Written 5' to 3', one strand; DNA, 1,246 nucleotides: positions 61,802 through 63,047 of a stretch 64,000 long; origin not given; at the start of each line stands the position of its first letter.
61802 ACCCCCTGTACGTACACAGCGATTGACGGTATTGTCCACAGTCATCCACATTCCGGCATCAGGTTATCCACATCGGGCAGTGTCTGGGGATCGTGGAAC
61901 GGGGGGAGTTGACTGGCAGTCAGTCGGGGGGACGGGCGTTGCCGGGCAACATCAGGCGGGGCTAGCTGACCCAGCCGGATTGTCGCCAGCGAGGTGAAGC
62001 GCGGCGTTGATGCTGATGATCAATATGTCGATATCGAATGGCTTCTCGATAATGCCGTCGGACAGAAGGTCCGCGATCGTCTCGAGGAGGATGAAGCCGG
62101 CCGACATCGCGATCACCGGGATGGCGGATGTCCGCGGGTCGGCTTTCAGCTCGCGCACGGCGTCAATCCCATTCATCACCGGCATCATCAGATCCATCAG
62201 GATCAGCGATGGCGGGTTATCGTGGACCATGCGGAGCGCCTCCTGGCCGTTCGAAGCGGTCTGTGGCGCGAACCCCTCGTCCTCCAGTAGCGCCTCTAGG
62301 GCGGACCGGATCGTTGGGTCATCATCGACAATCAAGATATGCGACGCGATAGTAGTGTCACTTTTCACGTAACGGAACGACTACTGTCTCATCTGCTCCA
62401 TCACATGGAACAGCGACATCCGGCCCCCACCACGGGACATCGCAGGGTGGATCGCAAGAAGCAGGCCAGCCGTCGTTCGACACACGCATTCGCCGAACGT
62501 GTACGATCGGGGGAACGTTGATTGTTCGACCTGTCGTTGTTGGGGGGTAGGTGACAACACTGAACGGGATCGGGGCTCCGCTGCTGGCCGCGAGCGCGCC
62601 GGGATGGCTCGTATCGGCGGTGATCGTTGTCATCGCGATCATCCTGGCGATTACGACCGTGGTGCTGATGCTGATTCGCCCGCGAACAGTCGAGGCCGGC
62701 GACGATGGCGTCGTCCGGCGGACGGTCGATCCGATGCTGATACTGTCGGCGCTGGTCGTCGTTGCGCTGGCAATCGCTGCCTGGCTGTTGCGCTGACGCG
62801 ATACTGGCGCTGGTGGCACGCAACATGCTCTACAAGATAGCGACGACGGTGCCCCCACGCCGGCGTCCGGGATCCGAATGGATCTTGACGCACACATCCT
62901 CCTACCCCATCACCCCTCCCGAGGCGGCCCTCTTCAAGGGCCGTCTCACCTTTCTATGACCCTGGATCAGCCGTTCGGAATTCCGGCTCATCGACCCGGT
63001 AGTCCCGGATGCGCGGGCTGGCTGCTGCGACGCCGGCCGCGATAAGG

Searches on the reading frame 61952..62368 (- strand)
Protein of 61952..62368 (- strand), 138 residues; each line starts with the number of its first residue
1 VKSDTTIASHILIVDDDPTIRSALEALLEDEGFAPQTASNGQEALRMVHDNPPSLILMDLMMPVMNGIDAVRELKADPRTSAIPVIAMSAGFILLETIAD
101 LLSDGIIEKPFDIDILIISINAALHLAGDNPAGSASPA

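Call 11: search_protein_families(library=pfam, proteins=[window:61952-62368:-])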
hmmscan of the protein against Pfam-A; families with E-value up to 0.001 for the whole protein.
window:61952-62368:- (138 aa): 1 family
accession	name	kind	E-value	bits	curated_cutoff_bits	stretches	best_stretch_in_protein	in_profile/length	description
PF00072.30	Response_reg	-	1.7e-23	83.4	30.2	1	11-119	1-109/111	Response regulator receiver domain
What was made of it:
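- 61952..62368 (-): Right flank: single-domain response regulator (CheY-like). Pfam Response_reg (call 11).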

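Call 13: find_encoding_contigs(protein=window:61952-62368:-, flank=10000, max_places=6)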
Protein window:61952-62368:- (138 aa): no gene with exactly this product is on record in the collection.

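Call 26: search_dna_similar(query=window:61952-62368:-, collection=plasmids, mode=protein, max_rows=10, max_evalue=0.00001)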
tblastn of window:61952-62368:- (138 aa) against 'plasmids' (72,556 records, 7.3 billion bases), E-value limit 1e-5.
Records with a match: 3648; places in all: 6848; records where one place covers at least 80% of the query: 3029.
Best place of each record, by identity: <60% 3648.
By first word of the organism name: Rhizobium 438; Klebsiella 406; Enterococcus 267; Bacillus 224; Sinorhizobium 167; Ralstonia 142; Pseudomonas 141; Burkholderia 104; Pseudosulfitobacter 104; Streptomyces 83; and 283 more.
By predicted mobility (MOB-suite, as given by PLSDB): non-mobilizable 2022; conjugative 1053; mobilizable 573.
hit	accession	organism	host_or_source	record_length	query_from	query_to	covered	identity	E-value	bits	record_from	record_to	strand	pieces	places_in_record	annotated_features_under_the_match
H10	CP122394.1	Geminicoccaceae bacterium SCSIO 64248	Montipora informis (coral)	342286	11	125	83%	44.8%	1e-18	87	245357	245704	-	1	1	response regulator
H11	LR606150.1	Rhizobium sp. Q54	paddy soil contaminated with arsenic ...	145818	11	138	93%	38.9%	2e-13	73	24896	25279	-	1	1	DNA-binding response regulator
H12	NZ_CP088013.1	Rhizobium sp. T136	Melilotus albus,Cell culture,root nodule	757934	11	138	93%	38.9%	3e-13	72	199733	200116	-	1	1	response regulator transcription factor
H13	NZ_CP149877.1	Rhizobium sp. T1473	-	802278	11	138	93%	38.9%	3e-13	72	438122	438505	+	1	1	response regulator transcription factor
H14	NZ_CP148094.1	Rhizobium sp. T1470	-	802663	11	138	93%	38.9%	3e-13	72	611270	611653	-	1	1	response regulator transcription factor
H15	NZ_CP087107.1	Methylobacterium sp. NMS14P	Coffea arabica,Pure culture,root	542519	3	138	99%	36.4%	3e-14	75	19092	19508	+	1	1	hybrid sensor histidine kinase/response regulator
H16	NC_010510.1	Methylobacterium radiotolerans JCM 2831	-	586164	10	138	93%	38.3%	1e-12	71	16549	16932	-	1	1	ATP-binding protein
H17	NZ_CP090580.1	Methylobacterium radiotolerans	Pure isolate,Urban soil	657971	10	138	93%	38.3%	1e-12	71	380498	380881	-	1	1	hybrid sensor histidine kinase/response regulator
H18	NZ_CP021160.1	Burkholderia glumae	Oryza sativa,Cell culture,USA rice field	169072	3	132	94%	38.0%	3e-13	72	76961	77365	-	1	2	response regulator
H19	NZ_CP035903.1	Burkholderia glumae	Oryza sativa,Rice panicles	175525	3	132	94%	38.0%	3e-13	72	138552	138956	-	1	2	response regulator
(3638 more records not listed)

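Call 34: find_homologous_proteins(query=window:61952-62368:-, max_evalue=1e-20)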
Query window:61952-62368:- (138 aa): 109 proteins with E <= 1e-20 among 1188 candidates.
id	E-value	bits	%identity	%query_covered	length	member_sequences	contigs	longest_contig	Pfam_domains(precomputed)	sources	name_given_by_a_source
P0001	3.7e-79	281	100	100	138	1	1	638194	PF00072.31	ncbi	ncbi:MAG: response regulator [Thermomicrobiales bacterium]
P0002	1.6e-78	279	99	100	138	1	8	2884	PF00072.31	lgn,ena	-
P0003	9.2e-78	277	99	100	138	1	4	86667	PF00072.31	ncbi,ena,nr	ncbi:MAG TPA: response regulator [Thermomicrobiales bacterium]|nr:response regulator [Chloroflexota 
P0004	1.2e-75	270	99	96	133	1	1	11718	PF00072.31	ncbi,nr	ncbi:MAG TPA: response regulator, partial [Chloroflexi bacterium]|nr:response regulator [Chloroflexo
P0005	2.7e-71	256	99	92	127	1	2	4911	PF00072.31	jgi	jgi:DNA-binding response OmpR family regulator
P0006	3.8e-71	255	98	92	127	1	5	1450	PF00072.31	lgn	-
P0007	9.3e-71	254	98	93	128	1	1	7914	PF00072.31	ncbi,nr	ncbi:MAG TPA: response regulator [Chloroflexi bacterium]|nr:response regulator [Chloroflexota bacter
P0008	1.7e-70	253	98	92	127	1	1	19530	PF00072.31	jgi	-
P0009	2.4e-70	253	98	92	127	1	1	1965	PF00072.31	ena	-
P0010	1.4e-58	215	78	100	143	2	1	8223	PF00072.31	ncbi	-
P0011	1.6e-56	208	74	99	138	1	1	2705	PF00072.31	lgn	-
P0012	2.0e-55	204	75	96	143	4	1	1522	PF00072.31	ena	-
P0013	7.2e-55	203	74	99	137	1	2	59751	PF00072.31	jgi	-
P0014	3.4e-52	194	73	99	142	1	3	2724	PF00072.31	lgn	-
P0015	1.2e-51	192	74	99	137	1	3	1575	PF00072.31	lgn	-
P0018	2.6e-47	178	76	86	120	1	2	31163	PF00072.31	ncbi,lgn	-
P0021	8.1e-46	173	68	87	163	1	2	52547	PF00072.31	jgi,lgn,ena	-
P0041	1.3e-43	166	64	93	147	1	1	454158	PF00072.31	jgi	jgi:two-component system cell cycle response regulator DivK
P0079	1.3e-26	111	50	81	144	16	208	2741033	PF00072.31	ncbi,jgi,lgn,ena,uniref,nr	ncbi:response regulator [Sphaerobacter thermophilus]|jgi:CheY-like chemotaxis protein|uniref:respons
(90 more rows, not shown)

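Call 35: find_encoding_contigs(protein=P0001, flank=10000, max_places=3)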
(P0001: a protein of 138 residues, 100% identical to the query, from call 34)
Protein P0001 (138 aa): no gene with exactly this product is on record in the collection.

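Call 36: find_encoding_contigs(protein=P0079, flank=10000, max_places=3)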
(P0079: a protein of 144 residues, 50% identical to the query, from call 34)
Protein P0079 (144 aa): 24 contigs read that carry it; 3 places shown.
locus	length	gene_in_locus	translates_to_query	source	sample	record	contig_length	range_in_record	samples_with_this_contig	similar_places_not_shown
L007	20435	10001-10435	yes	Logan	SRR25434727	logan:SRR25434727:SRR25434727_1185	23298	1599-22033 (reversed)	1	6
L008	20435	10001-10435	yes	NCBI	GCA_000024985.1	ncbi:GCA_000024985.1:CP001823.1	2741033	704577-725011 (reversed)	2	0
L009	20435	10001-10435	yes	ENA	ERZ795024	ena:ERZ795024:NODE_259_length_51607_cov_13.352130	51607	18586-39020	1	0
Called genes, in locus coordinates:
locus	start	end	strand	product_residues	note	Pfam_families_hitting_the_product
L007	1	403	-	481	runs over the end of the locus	PF26549:Tricorn_N (faint)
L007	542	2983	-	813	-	-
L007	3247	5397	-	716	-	PF13428:TPR_14 (faint), PF13181:TPR_8 (faint), PF14938:SNAP (faint), PF17874:TPR_MalT, PF17874:TPR_MalT, PF13424:TPR_12, PF17874:TPR_MalT, PF13424:TPR_12 (weak), +5 more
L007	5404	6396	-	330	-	PF00291:PALP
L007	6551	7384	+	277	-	PF00215:OMPdecase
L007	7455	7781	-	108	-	-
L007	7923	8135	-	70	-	PF01165:Ribosomal_S21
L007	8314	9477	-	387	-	PF00285:Citrate_synt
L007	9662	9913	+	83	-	PF00376:MerR (weak), PF12728:HTH_17, PF13411:MerR_1 (weak)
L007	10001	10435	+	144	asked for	PF00072:Response_reg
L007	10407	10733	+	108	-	-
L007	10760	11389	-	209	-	PF09347:DUF1989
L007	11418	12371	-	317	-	PF00491:Arginase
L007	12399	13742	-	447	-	PF00109:ketoacyl-synt, PF00108:Thiolase_N (weak), PF02801:Ketoacyl-synt_C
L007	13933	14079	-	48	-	-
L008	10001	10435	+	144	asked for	PF00072:Response_reg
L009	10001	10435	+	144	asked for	PF00072:Response_reg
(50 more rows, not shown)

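Call 38: find_encoding_contigs(protein=P0003, flank=10000, max_places=3)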
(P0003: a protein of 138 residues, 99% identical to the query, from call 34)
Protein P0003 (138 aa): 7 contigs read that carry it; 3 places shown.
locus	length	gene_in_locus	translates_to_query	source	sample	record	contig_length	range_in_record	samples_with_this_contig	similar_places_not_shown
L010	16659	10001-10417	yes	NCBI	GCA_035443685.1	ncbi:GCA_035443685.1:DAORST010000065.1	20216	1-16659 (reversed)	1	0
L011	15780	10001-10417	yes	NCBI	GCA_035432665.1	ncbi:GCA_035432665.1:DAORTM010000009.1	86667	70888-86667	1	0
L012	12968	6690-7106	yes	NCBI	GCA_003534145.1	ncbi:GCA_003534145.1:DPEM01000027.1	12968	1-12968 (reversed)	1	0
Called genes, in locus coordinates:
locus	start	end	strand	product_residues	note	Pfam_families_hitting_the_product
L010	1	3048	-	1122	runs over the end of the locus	PF13091:PLDc_2, PF09565:RE_NgoFVII (weak), PF00176:SNF2-rel_dom (weak), PF00270:DEAD (faint), PF04851:ResIII (faint), PF00271:Helicase_C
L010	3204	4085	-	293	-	-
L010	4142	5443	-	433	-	PF13378:MR_MLE_C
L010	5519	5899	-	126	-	-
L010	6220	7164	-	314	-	PF21088:MS_channel_1st, PF00924:MS_channel_2nd, PF21082:MS_channel_3rd (weak)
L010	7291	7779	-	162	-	PF00011:HSP20, PF17886:ArsA_HSP20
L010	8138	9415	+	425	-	PF05977:MFS_3, PF07690:MFS_1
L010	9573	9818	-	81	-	-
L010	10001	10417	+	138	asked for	PF00072:Response_reg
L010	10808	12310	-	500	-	PF00083:Sugar_tr, PF05977:MFS_3 (weak), PF12832:MFS_1_like, PF07690:MFS_1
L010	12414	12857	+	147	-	PF22381:Staph_reg_Sar_Rot, PF12802:MarR_2, PF01047:MarR, PF13412:HTH_24 (faint)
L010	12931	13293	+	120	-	PF02041:Auxin_BP, PF02311:AraC_binding, PF07883:Cupin_2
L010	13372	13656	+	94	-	-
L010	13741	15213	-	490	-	PF07364:DUF1485, PF07171:MlrC_C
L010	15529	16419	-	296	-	-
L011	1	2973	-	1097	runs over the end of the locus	PF13091:PLDc_2, PF09565:RE_NgoFVII (weak), PF00176:SNF2-rel_dom (weak), PF00270:DEAD (faint), PF04851:ResIII (faint), PF00271:Helicase_C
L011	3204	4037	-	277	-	-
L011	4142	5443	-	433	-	PF13378:MR_MLE_C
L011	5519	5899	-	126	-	-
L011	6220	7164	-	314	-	PF21088:MS_channel_1st, PF00924:MS_channel_2nd, PF21082:MS_channel_3rd (weak)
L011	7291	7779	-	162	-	PF00011:HSP20, PF17886:ArsA_HSP20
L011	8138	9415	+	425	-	PF05977:MFS_3, PF07690:MFS_1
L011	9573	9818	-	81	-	-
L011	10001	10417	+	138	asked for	PF00072:Response_reg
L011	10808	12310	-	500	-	PF00083:Sugar_tr, PF05977:MFS_3 (weak), PF12832:MFS_1_like, PF07690:MFS_1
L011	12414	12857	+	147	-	PF22381:Staph_reg_Sar_Rot, PF12802:MarR_2, PF01047:MarR, PF13412:HTH_24 (faint)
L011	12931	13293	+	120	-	PF02041:Auxin_BP, PF02311:AraC_binding, PF07883:Cupin_2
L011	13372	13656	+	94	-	-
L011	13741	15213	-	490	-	PF07364:DUF1485, PF07171:MlrC_C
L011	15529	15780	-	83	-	?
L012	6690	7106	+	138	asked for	PF00072:Response_reg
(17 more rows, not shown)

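Call 39: find_encoding_contigs(protein=P0013, flank=10000, max_places=2)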
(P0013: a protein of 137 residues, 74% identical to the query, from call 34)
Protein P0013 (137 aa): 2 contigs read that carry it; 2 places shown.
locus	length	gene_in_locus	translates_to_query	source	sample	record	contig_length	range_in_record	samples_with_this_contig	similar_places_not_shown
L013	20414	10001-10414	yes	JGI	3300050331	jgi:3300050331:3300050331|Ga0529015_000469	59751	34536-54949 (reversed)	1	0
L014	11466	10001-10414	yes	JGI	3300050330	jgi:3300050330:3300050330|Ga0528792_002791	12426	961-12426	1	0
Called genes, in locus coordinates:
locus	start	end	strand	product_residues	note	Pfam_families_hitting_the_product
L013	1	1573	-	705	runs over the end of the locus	PF00561:Abhydrolase_1, PF12146:Hydrolase_4 (weak), PF04101:Glyco_tran_28_C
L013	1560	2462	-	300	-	PF00561:Abhydrolase_1, PF12697:Abhydrolase_6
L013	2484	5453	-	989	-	PF00486:Trans_reg_C (weak), PF03704:BTAD, PF13374:TPR_10 (faint), PF13191:AAA_16 (weak), PF13401:AAA_22 (weak), PF13424:TPR_12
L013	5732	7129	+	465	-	PF01565:FAD_binding_4, PF08031:BBE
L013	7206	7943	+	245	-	-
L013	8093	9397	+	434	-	PF05977:MFS_3, PF07690:MFS_1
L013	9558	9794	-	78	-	-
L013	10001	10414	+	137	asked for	PF00072:Response_reg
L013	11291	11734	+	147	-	PF22381:Staph_reg_Sar_Rot, PF12802:MarR_2, PF01047:MarR, PF13463:HTH_27, PF13412:HTH_24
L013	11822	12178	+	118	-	PF02041:Auxin_BP, PF00190:Cupin_1 (faint), PF02311:AraC_binding, PF07883:Cupin_2, PF12852:Cupin_6 (weak), PF03079:ARD (weak)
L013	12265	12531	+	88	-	-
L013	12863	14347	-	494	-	PF07364:DUF1485, PF07171:MlrC_C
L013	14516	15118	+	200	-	PF04343:DUF488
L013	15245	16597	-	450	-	PF00202:Aminotran_3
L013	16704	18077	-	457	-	PF00144:Beta-lactamase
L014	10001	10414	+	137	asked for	PF00072:Response_reg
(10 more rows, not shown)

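Call 40: find_encoding_contigs(protein=P0041, flank=10000, max_places=2)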
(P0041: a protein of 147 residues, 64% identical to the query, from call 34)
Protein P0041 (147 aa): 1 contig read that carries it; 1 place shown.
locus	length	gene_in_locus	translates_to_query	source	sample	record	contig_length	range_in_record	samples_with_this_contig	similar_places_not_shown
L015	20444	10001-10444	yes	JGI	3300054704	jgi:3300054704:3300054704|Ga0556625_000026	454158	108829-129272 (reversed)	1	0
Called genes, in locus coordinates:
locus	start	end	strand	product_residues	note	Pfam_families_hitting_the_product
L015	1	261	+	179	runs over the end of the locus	PF10604:Polyketide_cyc2, PF03364:Polyketide_cyc, PF08327:AHSA1 (weak)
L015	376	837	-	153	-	-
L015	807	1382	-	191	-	PF05638:T6SS_HCP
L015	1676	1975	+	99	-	PF05598:DUF772 (weak)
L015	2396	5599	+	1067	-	PF25852:DUF6242_C (faint), PF02012:BNR (faint), PF13088:BNR_2 (faint), PF15902:Sortilin-Vps10, PF15899:BNR_6 (faint), PF15902:Sortilin-Vps10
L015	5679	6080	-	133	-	-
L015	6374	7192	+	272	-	PF13646:HEAT_2 (faint)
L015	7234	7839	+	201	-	PF03458:Gly_transporter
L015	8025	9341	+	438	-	PF05977:MFS_3, PF07690:MFS_1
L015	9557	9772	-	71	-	-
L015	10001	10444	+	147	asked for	PF00072:Response_reg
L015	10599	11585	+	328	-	PF24827:AstE_AspA_cat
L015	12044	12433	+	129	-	PF00903:Glyoxalase, PF12681:Glyoxalase_2 (faint)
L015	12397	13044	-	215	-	PF17248:DUF5317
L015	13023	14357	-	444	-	PF13487:HD_5, PF01966:HD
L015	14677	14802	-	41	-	-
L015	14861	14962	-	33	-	-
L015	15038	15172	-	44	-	-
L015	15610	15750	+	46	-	-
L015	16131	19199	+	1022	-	PF07719:TPR_2 (faint), PF13174:TPR_6 (faint), PF13181:TPR_8 (faint), PF13428:TPR_14 (faint), PF13431:TPR_17 (faint), PF13432:TPR_16 (weak), PF13432:TPR_16, PF14559:TPR_19 (weak), +5 more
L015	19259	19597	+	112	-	-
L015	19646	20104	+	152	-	PF00334:NDK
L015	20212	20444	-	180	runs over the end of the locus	PF11181:YflT (weak)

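Call 41: find_encoding_contigs(protein=P0018, flank=10000, max_places=2)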
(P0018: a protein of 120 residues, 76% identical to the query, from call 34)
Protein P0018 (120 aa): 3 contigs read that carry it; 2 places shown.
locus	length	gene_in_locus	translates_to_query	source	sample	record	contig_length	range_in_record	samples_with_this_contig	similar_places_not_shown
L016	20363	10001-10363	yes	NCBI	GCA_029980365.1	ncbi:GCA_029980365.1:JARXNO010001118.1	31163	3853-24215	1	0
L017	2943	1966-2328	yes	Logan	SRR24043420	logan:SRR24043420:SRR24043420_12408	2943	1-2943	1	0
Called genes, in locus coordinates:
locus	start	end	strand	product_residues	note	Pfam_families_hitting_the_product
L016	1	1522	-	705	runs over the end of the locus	PF00561:Abhydrolase_1, PF12146:Hydrolase_4 (weak), PF04101:Glyco_tran_28_C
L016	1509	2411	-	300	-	PF00561:Abhydrolase_1, PF12697:Abhydrolase_6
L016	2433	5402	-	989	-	PF00486:Trans_reg_C (weak), PF03704:BTAD, PF13374:TPR_10 (faint), PF13191:AAA_16 (weak), PF13401:AAA_22 (weak), PF13424:TPR_12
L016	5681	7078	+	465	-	PF01565:FAD_binding_4, PF08031:BBE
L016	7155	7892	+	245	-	-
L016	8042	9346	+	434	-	PF05977:MFS_3, PF07690:MFS_1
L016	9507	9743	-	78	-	-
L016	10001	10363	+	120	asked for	PF00072:Response_reg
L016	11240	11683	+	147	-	PF22381:Staph_reg_Sar_Rot, PF12802:MarR_2, PF01047:MarR, PF13463:HTH_27, PF13412:HTH_24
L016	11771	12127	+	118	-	PF02041:Auxin_BP, PF00190:Cupin_1 (faint), PF02311:AraC_binding, PF07883:Cupin_2, PF12852:Cupin_6 (weak), PF03079:ARD (weak)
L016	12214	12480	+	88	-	-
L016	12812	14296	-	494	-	PF07364:DUF1485, PF07171:MlrC_C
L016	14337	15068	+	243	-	PF04343:DUF488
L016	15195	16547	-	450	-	PF00202:Aminotran_3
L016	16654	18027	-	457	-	PF00144:Beta-lactamase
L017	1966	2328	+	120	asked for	PF00072:Response_reg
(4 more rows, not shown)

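Call 49: find_encoding_contigs(protein=P0021, flank=10000, max_places=2)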
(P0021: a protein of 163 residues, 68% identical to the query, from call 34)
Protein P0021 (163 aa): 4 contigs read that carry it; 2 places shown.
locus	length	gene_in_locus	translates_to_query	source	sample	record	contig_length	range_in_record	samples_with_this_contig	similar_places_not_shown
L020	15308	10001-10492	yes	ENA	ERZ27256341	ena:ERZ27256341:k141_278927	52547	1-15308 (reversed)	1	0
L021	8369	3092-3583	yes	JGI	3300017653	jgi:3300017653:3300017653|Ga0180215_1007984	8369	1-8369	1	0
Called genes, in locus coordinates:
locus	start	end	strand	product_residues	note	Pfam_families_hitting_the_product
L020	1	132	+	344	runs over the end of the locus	PF24827:AstE_AspA_cat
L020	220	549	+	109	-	PF05635:23S_rRNA_IVP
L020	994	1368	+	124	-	PF00903:Glyoxalase, PF12681:Glyoxalase_2 (faint)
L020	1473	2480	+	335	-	PF02558:ApbA, PF08546:ApbA_C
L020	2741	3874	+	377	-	PF00144:Beta-lactamase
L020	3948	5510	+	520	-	PF07969:Amidohydro_3, PF01979:Amidohydro_1 (weak)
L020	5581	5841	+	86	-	-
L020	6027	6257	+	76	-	-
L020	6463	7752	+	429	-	PF05977:MFS_3, PF07690:MFS_1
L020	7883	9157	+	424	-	PF05977:MFS_3, PF07690:MFS_1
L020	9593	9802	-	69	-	-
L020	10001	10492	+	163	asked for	PF00072:Response_reg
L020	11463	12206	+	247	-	-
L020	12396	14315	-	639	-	PF00415:RCC1, PF25390:WD40_RLD, PF00415:RCC1, PF13540:RCC1_2, PF00415:RCC1, PF13540:RCC1_2, PF00415:RCC1, PF25390:WD40_RLD, +4 more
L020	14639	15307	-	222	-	?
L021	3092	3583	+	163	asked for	PF00072:Response_reg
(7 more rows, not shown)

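Call 64: find_homologous_proteins(query=L011:1-2973:-, max_evalue=1e-100)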
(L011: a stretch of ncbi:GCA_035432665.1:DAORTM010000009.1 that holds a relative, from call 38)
Query L011:1-2973:- (991 aa): 7999 proteins with E <= 1e-100 among 8000 candidates; the best 120 are listed.
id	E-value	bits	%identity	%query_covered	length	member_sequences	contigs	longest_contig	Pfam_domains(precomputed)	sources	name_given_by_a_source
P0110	0.0e+0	2244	99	100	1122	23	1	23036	PF00270.36,PF00176.30,PF13091.13,PF09565.17,PF00271.38,PF04851.22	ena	-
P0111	0.0e+0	1622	72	100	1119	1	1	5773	PF00270.36,PF00176.30,PF13091.13,PF09565.17,PF00271.38,PF04851.22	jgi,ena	-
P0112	0.0e+0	1600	71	100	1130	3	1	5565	PF00176.30,PF13091.13,PF09565.17,PF00271.38,PF04851.22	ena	-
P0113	0.0e+0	1595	72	100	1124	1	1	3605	PF00270.36,PF00176.30,PF13091.13,PF09565.17,PF00271.38,PF04851.22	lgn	-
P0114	0.0e+0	1497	67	100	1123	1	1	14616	PF00176.30,PF13091.13,PF00271.38,PF04851.22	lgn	-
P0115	0.0e+0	1439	64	100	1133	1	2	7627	PF00270.36,PF00176.30,PF13091.13,PF00271.38,PF04851.22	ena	-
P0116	0.0e+0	1359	63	100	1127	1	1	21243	PF00176.30,PF13091.13,PF09565.17,PF00271.38,PF04851.22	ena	-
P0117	0.0e+0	1353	62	100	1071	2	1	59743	PF00176.30,PF13091.13,PF00271.38,PF04851.22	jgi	jgi:superfamily II DNA or RNA helicase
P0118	0.0e+0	1353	61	100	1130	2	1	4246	PF00270.36,PF00176.30,PF13091.13,PF00271.38,PF04851.22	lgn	-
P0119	0.0e+0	1350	61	100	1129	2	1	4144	PF00270.36,PF00176.30,PF13091.13,PF09565.17,PF00271.38,PF04851.22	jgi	-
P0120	0.0e+0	1346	61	100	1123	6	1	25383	PF00270.36,PF00176.30,PF13091.13,PF00271.38,PF04851.22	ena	-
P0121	0.0e+0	1343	61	100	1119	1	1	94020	PF00270.36,PF00176.30,PF13091.13,PF00271.38,PF04851.22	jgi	-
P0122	0.0e+0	1337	61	100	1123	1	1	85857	PF00270.36,PF00176.30,PF13091.13,PF00271.38,PF04851.22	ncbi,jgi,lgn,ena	-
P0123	0.0e+0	1337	62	100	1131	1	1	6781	PF00270.36,PF00176.30,PF13091.13,PF00271.38,PF04851.22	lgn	-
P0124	0.0e+0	1336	60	100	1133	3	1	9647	PF00270.36,PF00176.30,PF13091.13,PF00271.38,PF04851.22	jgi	jgi:superfamily II DNA or RNA helicase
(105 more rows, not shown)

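Call 65: find_encoding_contigs(protein=P0110, flank=10000, max_places=3)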
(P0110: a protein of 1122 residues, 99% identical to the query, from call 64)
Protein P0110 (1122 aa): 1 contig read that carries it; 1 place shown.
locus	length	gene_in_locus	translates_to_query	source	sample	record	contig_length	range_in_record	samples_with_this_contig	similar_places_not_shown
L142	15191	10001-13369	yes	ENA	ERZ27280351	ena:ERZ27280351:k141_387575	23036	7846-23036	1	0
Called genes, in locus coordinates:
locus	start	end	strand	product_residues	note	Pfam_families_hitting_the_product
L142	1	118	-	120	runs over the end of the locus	PF02041:Auxin_BP, PF02311:AraC_binding, PF07883:Cupin_2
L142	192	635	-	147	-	PF22381:Staph_reg_Sar_Rot, PF12802:MarR_2, PF01047:MarR, PF13412:HTH_24 (faint)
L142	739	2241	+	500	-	PF00083:Sugar_tr, PF05977:MFS_3 (weak), PF12832:MFS_1_like, PF07690:MFS_1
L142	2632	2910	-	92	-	PF00072:Response_reg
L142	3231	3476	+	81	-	-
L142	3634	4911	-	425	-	PF05977:MFS_3, PF07690:MFS_1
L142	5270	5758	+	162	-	PF00011:HSP20, PF17886:ArsA_HSP20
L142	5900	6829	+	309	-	PF21088:MS_channel_1st, PF00924:MS_channel_2nd, PF21082:MS_channel_3rd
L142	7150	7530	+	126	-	-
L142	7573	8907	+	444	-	PF13378:MR_MLE_C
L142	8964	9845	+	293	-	-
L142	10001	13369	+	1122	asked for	PF13091:PLDc_2, PF09565:RE_NgoFVII (weak), PF00176:SNF2-rel_dom (weak), PF00270:DEAD (faint), PF04851:ResIII (faint), PF00271:Helicase_C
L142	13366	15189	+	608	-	?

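Call 90: list_cluster_members(proteins=[P0001])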
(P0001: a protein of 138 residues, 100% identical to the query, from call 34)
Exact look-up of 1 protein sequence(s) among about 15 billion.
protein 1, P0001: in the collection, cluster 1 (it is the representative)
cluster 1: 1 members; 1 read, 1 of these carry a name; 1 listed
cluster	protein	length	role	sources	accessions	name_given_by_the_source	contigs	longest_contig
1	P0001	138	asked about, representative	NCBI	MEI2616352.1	MAG: response regulator [Thermomicrobiales bacterium]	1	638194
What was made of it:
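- Tried and rejected: The 638-kb source contig (protein MEI2616352.1, call 90) could therefore not be read beyond the window.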

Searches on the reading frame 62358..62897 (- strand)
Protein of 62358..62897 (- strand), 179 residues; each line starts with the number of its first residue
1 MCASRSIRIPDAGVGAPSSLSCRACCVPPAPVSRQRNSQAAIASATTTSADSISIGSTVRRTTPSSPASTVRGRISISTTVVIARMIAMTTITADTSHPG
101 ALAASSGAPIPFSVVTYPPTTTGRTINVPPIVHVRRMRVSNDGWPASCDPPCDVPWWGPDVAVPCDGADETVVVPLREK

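Call 11: search_protein_families(library=pfam, proteins=[window:62358-62897:-])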
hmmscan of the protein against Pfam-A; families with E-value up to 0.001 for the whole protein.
window:62358-62897:- (179 aa): 0 families

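Call 19: search_protein_families(library=pfam, proteins=[window:62358-62897:-], max_evalue=0.01)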
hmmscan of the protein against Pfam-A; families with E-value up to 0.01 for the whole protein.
window:62358-62897:- (179 aa): 0 families

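Call 25: search_dna_similar(query=window:62358-62897:-, collection=plasmids, mode=protein, max_rows=10, max_evalue=0.001)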
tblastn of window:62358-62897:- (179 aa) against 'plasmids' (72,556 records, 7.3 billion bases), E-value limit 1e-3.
No match.
